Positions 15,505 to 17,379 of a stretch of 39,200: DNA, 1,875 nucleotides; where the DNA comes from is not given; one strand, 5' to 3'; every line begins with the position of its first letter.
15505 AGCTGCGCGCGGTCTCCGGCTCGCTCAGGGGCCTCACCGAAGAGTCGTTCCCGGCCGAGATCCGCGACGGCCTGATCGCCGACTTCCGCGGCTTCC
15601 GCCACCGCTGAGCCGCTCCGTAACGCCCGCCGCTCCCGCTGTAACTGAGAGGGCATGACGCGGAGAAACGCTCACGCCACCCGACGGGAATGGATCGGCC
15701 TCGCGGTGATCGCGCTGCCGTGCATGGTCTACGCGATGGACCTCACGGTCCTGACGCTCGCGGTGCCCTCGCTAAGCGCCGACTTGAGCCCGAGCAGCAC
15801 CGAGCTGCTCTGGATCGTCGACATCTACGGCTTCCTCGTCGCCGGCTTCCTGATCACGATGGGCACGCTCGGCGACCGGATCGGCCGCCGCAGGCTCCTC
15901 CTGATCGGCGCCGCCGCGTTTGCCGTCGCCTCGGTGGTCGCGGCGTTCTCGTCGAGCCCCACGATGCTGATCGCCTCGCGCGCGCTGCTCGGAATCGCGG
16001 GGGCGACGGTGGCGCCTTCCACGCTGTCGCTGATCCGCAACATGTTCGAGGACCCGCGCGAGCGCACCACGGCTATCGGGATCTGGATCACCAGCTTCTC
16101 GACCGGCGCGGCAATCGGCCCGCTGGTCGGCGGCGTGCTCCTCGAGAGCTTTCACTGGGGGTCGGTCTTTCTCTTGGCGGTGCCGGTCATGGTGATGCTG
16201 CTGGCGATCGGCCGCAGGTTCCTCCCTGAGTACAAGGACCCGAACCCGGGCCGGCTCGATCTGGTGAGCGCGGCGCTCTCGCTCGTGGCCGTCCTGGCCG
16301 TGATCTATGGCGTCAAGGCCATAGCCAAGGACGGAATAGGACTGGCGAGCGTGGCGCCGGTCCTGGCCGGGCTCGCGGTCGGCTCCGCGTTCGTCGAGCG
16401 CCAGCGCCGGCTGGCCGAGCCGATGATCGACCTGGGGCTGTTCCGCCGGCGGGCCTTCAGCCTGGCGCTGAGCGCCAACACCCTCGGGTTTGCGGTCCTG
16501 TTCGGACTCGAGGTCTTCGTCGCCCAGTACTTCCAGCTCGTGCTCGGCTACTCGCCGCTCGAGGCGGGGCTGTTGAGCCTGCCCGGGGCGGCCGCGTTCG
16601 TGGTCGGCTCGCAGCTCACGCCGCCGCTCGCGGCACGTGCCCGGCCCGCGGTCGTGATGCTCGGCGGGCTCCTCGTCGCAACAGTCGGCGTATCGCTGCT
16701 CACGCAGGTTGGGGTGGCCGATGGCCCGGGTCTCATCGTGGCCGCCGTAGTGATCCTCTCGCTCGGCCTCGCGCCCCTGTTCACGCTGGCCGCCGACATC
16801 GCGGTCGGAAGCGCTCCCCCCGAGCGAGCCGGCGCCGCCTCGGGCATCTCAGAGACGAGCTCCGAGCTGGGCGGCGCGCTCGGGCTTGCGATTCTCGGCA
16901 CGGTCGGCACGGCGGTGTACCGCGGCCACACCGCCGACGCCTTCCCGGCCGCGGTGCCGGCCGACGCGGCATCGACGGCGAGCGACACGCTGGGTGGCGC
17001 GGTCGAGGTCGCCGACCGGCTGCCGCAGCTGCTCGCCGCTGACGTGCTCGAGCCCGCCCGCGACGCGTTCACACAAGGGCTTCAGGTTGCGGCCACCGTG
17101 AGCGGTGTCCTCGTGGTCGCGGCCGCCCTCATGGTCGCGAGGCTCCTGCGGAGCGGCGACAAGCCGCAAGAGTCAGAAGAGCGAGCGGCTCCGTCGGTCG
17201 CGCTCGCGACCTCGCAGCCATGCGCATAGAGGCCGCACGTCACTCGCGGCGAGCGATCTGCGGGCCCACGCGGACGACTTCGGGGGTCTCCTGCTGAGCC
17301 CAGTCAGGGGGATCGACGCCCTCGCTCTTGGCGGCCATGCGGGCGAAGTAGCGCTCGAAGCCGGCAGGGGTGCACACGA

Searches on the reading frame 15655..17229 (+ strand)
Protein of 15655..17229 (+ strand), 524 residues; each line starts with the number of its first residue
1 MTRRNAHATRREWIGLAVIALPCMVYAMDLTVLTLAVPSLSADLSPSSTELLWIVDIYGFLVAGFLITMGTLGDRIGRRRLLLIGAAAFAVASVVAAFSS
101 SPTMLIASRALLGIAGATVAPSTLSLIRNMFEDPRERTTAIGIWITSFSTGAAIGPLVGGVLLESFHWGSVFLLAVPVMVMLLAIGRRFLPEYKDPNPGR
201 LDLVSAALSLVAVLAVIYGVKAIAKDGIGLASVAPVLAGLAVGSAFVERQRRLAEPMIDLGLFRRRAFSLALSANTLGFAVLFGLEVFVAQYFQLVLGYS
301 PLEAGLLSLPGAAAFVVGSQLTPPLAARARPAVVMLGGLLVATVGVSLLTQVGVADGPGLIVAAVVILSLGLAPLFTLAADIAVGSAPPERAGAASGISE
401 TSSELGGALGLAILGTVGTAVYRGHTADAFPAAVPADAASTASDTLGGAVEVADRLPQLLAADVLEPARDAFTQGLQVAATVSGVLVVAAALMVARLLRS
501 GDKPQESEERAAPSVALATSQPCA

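Call 17: find_encoding_contigs(protein=window:15655-17229:+, flank=10000, max_places=3)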
Protein window:15655-17229:+ (524 aa): no gene with exactly this product is on record in the collection.

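Call 44: search_protein_families(library=pfam, proteins=[window:15655-17229:+], max_evalue=0.001)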
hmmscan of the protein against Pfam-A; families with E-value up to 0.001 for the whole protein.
window:15655-17229:+ (524 aa): 3 families
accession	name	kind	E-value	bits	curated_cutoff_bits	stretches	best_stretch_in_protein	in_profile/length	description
PF07690.21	MFS_1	-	2e-51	175.4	33.4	1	24-410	6-346/347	Major Facilitator Superfamily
PF00083.30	Sugar_tr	-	1.1e-06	28.2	22.3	1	47-192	44-193/452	Sugar (and other) transporter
PF12832.13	MFS_1_like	-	2.1e-05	24.2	25.2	1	63-173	261-372/373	MFS_1 like family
